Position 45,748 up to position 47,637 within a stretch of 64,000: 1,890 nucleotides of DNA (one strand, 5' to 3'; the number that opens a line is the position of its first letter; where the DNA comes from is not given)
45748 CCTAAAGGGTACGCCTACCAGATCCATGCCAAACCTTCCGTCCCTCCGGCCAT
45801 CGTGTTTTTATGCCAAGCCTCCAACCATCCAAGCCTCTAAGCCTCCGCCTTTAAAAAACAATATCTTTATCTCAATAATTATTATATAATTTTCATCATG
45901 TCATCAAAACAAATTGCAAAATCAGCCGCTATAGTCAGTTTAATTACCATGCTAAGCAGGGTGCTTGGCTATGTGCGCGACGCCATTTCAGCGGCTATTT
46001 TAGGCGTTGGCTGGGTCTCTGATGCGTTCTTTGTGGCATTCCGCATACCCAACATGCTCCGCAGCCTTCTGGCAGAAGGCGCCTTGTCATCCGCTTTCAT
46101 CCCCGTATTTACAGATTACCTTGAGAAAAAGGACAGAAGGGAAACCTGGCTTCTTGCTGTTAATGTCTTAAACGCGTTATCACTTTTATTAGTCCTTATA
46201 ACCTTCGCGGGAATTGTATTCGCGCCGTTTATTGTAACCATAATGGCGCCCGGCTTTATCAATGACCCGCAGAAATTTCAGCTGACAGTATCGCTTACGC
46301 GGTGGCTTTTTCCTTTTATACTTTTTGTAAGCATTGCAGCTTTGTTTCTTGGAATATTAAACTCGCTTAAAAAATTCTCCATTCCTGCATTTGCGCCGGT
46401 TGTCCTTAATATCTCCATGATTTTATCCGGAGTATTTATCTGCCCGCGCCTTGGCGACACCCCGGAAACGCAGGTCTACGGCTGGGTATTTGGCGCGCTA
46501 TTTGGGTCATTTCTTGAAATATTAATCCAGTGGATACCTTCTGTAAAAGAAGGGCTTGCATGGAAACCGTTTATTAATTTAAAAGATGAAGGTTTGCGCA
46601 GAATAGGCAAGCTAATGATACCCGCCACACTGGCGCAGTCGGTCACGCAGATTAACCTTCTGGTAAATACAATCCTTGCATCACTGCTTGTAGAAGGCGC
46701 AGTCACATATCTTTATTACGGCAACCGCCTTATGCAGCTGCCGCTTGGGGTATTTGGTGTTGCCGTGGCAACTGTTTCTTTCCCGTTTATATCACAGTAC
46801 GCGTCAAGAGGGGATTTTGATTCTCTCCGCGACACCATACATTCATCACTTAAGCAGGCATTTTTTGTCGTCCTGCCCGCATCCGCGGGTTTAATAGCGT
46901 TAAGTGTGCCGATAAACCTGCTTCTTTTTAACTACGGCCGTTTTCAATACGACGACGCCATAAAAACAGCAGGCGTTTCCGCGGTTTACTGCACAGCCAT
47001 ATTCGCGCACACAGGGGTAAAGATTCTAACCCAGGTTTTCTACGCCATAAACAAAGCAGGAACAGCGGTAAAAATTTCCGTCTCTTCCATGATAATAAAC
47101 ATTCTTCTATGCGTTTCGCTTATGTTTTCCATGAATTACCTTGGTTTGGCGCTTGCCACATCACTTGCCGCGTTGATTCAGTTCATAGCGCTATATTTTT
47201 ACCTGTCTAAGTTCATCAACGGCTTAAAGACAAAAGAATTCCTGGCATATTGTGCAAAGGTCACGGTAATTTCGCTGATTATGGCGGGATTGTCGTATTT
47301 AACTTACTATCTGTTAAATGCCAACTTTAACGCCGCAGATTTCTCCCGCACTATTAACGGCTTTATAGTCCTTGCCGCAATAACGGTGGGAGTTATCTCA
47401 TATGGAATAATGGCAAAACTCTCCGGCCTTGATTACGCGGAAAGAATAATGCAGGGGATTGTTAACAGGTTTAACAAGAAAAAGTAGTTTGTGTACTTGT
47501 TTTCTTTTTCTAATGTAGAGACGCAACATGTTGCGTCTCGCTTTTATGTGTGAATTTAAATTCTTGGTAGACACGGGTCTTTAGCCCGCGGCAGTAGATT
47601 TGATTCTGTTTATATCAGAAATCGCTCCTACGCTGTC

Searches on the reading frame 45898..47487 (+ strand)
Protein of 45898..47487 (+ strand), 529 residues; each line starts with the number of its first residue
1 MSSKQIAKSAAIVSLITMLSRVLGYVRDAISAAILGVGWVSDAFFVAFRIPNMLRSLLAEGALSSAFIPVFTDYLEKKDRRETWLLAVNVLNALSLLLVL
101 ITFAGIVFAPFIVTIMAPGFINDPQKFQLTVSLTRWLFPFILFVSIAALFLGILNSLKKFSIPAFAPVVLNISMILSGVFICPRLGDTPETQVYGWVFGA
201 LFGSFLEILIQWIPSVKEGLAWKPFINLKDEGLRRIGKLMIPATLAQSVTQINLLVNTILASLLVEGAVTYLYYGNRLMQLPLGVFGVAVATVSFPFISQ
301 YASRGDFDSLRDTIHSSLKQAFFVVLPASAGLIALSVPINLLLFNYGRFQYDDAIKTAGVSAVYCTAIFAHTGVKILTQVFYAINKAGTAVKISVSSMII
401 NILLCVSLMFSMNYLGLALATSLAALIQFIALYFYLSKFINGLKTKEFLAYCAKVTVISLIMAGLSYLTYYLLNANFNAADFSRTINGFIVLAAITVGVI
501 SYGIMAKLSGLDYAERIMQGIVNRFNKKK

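Call 8: search_protein_families(library=pfam, proteins=[window:45898-47487:+], max_evalue=0.01)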
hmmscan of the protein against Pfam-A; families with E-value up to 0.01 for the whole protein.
window:45898-47487:+ (529 aa): 2 families
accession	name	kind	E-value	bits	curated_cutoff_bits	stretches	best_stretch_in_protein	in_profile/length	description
PF03023.19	MurJ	-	3.1e-120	402.3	27.4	1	32-478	2-441/451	Lipid II flippase MurJ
PF01554.23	MatE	-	0.0069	16.5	24.9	1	63-171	48-152/161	MatE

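Call 12: find_encoding_contigs(protein=window:45898-47487:+, flank=2000, max_places=4)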
Protein window:45898-47487:+ (529 aa): 4 contigs read that carry it; 3 places shown.
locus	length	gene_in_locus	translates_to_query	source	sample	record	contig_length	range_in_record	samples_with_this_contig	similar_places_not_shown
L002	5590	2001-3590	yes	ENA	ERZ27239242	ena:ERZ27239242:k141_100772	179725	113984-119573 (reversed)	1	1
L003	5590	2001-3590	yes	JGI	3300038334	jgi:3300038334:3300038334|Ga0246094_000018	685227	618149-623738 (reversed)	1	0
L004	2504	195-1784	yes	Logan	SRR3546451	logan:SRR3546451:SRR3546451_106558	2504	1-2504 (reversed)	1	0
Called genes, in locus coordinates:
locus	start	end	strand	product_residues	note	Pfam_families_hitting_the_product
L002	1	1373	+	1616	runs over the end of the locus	-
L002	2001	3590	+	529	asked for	PF03023:MurJ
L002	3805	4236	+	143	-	-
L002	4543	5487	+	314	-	PF00574:CLP_protease (weak), PF01343:Peptidase_S49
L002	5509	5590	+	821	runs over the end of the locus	PF26550:Tricorn_2nd (faint), PF07676:PD40 (faint), PF25174:Beta-prop_THOC3, PF26549:Tricorn_N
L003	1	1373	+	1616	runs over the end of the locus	-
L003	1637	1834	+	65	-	-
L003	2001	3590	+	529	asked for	PF03023:MurJ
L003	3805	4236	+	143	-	-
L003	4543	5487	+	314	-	PF00574:CLP_protease (weak), PF01343:Peptidase_S49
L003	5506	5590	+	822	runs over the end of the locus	PF26550:Tricorn_2nd (faint), PF07676:PD40 (faint), PF25174:Beta-prop_THOC3, PF26549:Tricorn_N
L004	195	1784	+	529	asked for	PF03023:MurJ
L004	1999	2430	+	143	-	-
